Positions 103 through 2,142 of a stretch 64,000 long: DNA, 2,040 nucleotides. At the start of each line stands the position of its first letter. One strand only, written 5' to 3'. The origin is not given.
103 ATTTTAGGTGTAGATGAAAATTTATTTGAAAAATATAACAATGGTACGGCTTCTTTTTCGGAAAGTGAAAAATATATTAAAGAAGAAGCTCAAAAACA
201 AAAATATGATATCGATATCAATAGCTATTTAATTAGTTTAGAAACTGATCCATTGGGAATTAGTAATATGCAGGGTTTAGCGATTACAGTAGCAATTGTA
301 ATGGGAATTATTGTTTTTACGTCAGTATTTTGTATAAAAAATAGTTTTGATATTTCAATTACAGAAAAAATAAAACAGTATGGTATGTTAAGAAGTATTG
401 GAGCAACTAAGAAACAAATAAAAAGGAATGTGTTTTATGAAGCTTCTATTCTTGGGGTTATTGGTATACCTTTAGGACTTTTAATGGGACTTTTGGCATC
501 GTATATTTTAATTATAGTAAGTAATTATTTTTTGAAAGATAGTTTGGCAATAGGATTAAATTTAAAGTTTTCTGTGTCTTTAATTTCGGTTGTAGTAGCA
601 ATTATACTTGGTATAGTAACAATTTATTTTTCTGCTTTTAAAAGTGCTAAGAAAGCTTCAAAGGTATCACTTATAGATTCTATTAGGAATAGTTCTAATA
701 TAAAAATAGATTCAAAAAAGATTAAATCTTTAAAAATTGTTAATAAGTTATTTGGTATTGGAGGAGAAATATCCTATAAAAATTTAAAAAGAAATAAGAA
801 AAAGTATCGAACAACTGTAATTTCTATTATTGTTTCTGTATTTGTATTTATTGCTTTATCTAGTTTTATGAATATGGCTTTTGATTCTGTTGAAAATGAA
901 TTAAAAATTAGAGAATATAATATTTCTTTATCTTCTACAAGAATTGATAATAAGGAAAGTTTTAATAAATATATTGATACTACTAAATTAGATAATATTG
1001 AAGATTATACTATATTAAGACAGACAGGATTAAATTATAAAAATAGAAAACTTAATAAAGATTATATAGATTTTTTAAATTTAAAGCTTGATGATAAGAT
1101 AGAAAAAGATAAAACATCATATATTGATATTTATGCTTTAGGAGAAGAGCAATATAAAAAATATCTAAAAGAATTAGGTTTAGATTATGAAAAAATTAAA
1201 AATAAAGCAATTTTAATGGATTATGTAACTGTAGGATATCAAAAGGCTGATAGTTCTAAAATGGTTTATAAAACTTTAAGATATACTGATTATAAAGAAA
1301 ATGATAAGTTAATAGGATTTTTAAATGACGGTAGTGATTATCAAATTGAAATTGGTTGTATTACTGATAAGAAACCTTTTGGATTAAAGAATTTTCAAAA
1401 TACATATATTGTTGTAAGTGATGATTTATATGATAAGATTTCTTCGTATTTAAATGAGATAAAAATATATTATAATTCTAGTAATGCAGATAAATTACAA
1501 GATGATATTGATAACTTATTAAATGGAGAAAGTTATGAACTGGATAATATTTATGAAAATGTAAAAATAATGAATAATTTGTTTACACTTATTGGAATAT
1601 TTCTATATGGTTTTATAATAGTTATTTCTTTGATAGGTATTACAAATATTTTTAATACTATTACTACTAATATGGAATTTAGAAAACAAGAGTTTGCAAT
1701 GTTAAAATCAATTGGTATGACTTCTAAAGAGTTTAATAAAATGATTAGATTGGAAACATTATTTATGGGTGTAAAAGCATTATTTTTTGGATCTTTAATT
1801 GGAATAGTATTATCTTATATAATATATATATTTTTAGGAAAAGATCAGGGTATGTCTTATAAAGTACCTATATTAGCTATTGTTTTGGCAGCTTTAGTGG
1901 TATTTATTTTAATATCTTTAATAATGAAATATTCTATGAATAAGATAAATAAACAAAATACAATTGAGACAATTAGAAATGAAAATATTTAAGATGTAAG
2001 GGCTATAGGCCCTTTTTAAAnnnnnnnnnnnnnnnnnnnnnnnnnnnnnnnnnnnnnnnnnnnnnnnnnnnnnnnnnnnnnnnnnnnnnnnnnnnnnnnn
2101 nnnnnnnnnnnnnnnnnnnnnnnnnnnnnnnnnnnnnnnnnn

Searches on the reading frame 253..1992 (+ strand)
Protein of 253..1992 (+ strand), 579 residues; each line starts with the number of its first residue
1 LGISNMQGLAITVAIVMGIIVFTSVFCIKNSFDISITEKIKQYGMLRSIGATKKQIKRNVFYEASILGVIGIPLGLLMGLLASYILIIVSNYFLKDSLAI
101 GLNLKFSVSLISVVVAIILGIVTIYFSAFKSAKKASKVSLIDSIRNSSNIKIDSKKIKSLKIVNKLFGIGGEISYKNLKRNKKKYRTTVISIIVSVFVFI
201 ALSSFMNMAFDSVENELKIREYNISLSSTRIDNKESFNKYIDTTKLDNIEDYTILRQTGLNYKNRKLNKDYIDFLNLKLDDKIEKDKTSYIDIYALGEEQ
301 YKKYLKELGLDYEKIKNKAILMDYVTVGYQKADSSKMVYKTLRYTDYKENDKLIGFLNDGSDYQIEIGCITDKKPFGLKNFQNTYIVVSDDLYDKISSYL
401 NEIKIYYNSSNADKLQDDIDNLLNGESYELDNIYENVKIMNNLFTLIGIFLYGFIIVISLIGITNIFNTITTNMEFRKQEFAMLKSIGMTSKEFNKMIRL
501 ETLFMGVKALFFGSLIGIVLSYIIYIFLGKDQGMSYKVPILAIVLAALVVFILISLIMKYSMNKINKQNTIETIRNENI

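Call 83: search_protein_families(library=pfam, proteins=[window:253-1992:+], max_evalue=0.00001)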
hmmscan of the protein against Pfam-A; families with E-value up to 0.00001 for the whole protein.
window:253-1992:+ (579 aa): 1 family
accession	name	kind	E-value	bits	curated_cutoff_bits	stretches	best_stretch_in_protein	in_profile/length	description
PF02687.27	FtsX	-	1.5e-33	115.9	25.5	2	454-569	3-119/120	FtsX-like permease C-terminal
